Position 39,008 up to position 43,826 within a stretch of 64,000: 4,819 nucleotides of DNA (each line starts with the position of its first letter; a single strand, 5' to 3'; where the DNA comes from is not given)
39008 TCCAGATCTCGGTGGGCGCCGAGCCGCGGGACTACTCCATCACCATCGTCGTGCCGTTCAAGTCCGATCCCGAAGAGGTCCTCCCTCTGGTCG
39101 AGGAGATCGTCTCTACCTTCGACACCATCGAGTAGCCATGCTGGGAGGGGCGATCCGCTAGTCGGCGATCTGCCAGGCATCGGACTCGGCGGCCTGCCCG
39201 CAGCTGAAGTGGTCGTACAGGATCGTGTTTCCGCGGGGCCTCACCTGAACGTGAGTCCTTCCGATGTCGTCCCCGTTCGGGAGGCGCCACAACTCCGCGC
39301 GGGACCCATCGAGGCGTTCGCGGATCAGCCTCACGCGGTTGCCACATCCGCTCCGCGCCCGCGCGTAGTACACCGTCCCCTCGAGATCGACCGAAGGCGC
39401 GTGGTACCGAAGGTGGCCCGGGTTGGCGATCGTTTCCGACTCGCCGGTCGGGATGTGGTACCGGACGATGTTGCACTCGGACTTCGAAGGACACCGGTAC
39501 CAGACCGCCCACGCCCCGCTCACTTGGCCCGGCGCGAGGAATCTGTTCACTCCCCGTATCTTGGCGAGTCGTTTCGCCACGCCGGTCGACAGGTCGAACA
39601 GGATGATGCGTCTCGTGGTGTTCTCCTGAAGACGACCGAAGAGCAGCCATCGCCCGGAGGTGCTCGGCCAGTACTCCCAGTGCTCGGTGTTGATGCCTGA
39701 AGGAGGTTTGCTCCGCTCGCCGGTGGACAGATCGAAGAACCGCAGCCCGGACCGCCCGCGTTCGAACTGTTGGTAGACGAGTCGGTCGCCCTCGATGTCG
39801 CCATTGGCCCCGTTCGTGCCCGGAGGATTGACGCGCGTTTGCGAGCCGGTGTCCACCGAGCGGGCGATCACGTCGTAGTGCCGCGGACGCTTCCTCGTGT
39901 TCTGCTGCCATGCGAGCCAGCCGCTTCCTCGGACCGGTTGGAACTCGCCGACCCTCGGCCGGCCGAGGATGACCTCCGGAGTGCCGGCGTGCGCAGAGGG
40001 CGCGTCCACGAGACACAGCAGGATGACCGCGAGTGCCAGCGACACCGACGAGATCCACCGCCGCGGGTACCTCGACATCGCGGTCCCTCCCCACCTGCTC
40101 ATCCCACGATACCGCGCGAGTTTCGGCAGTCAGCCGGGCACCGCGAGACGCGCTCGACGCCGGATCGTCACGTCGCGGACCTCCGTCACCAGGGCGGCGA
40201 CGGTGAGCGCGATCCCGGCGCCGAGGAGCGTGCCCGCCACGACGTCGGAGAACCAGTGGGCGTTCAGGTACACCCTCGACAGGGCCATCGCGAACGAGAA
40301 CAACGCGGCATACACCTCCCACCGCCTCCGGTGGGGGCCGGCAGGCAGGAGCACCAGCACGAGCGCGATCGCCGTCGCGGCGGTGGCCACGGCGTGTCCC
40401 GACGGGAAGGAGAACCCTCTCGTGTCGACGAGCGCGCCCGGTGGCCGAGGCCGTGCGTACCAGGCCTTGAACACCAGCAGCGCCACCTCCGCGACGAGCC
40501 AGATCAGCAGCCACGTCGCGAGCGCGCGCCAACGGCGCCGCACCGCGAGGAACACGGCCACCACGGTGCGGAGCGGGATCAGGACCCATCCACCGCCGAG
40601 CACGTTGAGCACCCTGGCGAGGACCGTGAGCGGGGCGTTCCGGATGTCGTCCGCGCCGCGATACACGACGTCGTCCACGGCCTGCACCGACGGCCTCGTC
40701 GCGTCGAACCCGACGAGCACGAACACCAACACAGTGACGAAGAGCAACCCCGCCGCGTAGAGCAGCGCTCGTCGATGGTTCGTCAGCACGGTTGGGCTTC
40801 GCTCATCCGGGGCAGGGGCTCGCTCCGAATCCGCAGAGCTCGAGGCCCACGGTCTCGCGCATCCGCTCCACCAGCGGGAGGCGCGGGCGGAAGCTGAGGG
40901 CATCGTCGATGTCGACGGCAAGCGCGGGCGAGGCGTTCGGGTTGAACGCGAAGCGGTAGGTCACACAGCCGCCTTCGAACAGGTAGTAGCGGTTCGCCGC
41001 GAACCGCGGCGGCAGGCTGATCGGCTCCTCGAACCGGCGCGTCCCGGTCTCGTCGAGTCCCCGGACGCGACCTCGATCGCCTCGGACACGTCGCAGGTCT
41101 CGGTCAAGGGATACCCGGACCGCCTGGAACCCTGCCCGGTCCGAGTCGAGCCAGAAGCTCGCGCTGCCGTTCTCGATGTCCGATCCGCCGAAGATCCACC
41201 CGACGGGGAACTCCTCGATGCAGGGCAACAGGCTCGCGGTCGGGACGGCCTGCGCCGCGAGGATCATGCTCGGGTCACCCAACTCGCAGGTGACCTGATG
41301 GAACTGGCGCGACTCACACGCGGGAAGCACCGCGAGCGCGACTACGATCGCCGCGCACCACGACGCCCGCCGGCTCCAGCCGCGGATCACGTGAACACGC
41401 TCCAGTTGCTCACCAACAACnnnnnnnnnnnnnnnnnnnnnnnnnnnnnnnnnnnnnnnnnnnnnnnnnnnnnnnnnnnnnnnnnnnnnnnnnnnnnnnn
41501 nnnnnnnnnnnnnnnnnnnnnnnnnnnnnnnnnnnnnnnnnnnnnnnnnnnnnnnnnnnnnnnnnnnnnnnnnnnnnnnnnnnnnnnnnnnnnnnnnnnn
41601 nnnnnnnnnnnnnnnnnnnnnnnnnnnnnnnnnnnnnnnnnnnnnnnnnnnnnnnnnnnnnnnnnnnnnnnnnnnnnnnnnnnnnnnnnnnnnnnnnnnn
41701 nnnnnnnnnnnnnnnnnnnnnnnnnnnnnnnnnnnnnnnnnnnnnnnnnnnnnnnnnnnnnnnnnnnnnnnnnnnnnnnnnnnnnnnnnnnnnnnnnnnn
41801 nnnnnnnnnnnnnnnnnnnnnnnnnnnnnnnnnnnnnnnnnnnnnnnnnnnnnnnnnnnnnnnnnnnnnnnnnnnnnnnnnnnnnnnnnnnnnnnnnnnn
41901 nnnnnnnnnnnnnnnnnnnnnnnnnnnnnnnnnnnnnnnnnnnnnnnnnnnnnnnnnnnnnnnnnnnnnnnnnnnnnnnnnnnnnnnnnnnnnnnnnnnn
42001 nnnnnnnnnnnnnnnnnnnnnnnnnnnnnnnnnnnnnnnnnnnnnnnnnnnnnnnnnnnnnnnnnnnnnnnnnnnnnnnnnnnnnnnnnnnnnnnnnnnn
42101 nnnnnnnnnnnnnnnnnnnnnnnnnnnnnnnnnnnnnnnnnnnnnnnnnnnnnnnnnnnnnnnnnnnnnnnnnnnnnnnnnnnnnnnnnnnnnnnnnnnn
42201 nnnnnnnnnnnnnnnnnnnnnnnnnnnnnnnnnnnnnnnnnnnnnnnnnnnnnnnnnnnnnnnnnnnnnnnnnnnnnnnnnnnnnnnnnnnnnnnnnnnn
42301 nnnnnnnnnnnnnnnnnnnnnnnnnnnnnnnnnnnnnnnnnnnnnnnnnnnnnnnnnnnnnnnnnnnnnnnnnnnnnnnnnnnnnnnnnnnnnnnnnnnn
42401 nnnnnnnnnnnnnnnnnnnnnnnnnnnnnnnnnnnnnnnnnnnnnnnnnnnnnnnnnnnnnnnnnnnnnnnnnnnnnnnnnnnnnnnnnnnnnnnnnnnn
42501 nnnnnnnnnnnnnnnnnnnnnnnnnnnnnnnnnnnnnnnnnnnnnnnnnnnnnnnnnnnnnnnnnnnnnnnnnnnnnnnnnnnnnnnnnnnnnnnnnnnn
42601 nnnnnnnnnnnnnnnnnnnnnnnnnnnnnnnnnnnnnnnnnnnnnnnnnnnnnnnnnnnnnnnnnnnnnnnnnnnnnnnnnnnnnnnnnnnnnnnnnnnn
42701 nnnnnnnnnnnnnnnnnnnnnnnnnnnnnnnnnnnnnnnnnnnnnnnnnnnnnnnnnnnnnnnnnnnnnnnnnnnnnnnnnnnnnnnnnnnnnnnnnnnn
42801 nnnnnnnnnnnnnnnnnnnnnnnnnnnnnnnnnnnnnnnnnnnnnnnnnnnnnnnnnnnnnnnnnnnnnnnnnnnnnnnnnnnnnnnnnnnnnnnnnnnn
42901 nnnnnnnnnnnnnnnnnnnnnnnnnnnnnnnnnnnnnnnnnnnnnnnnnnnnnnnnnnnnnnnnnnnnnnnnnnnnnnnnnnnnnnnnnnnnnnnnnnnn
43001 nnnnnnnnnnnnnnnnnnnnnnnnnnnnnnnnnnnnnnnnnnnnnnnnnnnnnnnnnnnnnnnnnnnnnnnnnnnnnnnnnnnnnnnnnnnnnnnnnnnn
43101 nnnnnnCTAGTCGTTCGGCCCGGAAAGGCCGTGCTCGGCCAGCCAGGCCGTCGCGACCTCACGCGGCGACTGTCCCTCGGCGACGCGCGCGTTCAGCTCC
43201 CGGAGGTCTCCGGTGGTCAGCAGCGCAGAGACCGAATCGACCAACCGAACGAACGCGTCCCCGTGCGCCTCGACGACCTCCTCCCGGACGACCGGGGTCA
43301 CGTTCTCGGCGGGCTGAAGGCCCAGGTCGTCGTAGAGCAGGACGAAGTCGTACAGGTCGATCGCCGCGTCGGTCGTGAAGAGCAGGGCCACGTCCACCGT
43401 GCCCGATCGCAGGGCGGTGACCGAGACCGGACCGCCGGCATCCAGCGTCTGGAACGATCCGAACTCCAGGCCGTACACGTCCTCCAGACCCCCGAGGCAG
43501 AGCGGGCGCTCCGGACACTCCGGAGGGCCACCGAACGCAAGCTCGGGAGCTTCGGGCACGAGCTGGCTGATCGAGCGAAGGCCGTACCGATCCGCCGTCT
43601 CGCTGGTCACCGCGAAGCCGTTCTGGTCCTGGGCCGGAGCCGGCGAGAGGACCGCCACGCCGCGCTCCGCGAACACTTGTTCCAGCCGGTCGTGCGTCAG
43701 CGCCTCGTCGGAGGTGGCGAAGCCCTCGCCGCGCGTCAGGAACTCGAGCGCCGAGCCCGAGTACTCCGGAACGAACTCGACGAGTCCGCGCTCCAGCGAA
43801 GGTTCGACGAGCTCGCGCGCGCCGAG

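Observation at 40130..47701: Envelope-remodelling operon downstream of a two-component system: PepSY, flippase-like TM protein, SBP, TM-kinase, lipoprotein and PAP2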

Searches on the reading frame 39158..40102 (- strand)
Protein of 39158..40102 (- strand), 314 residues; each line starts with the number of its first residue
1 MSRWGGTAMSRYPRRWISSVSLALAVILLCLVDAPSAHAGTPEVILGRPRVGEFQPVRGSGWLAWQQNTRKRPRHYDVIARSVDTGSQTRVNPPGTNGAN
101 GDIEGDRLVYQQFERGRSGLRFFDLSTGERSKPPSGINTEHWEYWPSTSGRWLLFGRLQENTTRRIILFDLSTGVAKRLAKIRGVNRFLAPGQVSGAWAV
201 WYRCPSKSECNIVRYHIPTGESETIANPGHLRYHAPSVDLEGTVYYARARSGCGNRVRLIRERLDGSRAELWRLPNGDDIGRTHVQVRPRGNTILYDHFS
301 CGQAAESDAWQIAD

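Call 3: search_protein_families(library=pfam, proteins=[window:39158-40102:-], max_evalue=0.01)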
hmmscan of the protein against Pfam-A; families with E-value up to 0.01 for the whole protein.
window:39158-40102:- (314 aa): 0 families

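Call 5: search_protein_families(library=ncbifam, proteins=[window:39158-40102:-], max_evalue=0.01)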
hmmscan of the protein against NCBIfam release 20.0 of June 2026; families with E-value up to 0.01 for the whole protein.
window:39158-40102:- (314 aa): 1 family
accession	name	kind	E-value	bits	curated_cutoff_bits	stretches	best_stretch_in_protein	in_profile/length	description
TIGR04275.1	beta_prop_Msarc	repeat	0.0049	16.6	85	0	89-127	2-40/40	beta-propeller repeat protein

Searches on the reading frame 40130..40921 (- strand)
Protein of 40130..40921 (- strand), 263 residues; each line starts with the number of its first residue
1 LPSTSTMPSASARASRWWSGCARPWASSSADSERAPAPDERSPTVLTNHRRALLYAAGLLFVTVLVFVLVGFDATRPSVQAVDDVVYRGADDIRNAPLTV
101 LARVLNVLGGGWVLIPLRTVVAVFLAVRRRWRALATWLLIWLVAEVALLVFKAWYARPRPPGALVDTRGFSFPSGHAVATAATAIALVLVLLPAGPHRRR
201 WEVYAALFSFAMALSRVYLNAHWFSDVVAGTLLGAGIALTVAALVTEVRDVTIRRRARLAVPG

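Call 3: search_protein_families(library=pfam, proteins=[window:40130-40921:-], max_evalue=0.01)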
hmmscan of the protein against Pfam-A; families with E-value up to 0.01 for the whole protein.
window:40130-40921:- (263 aa): 2 families
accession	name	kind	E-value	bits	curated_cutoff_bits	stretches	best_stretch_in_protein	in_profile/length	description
PF01569.27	PAP2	-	1.1e-15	58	27.2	1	138-246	6-126/130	PAP2 superfamily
PF14378.12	PAP2_3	-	2.7e-05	24.5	27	1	171-238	126-188/190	PAP2 superfamily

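Call 5: search_protein_families(library=ncbifam, proteins=[window:40130-40921:-], max_evalue=0.01)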
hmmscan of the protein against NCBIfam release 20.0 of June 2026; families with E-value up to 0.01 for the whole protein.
window:40130-40921:- (263 aa): 3 families
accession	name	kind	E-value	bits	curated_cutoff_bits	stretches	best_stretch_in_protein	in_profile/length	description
NF047884.1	UdeprDiPSep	equivalog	3.1e-10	40.3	250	1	85-244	28-186/188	undecaprenyl-diphosphatase SepP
NF007975.0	PRK10699.1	equivalog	1.5e-09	37.6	261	1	168-248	155-233/254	phosphatidylglycerophosphatase B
NF008813.0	PRK11837.1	equivalog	8.4e-06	25.8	229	1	170-249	103-175/202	undecaprenyl-diphosphate phosphatase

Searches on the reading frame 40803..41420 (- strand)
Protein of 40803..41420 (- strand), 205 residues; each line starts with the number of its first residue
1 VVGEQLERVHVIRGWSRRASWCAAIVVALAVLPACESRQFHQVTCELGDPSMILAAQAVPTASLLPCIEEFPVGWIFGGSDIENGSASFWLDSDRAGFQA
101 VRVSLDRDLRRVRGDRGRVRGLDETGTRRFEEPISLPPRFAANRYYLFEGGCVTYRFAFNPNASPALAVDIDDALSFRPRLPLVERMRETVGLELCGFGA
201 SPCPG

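Call 3: search_protein_families(library=pfam, proteins=[window:40803-41420:-], max_evalue=0.01)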
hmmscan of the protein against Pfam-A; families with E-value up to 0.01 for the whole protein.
window:40803-41420:- (205 aa): 0 families

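Call 5: search_protein_families(library=ncbifam, proteins=[window:40803-41420:-], max_evalue=0.01)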
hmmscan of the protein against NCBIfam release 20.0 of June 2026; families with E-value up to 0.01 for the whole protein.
window:40803-41420:- (205 aa): 0 families

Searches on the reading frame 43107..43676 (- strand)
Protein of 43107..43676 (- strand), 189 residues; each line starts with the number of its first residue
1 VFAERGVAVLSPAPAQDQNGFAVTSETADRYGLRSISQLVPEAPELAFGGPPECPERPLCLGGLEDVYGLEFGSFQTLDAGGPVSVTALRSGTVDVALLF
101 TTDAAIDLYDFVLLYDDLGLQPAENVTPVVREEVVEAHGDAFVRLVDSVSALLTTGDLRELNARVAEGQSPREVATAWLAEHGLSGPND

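Call 3: search_protein_families(library=pfam, proteins=[window:43107-43676:-], max_evalue=0.01)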
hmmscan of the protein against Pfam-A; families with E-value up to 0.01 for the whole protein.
window:43107-43676:- (189 aa): 1 family
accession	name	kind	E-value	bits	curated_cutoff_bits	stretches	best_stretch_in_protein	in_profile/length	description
PF04069.17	OpuAC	-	3.2e-36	125.7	21.2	1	4-181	73-257/257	Substrate binding domain of ABC-type glycine betaine transport system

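Call 5: search_protein_families(library=ncbifam, proteins=[window:43107-43676:-], max_evalue=0.01)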
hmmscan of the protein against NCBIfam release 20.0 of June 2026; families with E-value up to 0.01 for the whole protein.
window:43107-43676:- (189 aa): 1 family
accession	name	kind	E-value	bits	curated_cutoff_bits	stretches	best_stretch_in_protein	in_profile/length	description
NF049931.1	GlyBetbindOsmF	equivalog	2.4e-17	63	400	1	7-184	96-281/283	glycine betaine ABC transporter substrate-binding protein OsmF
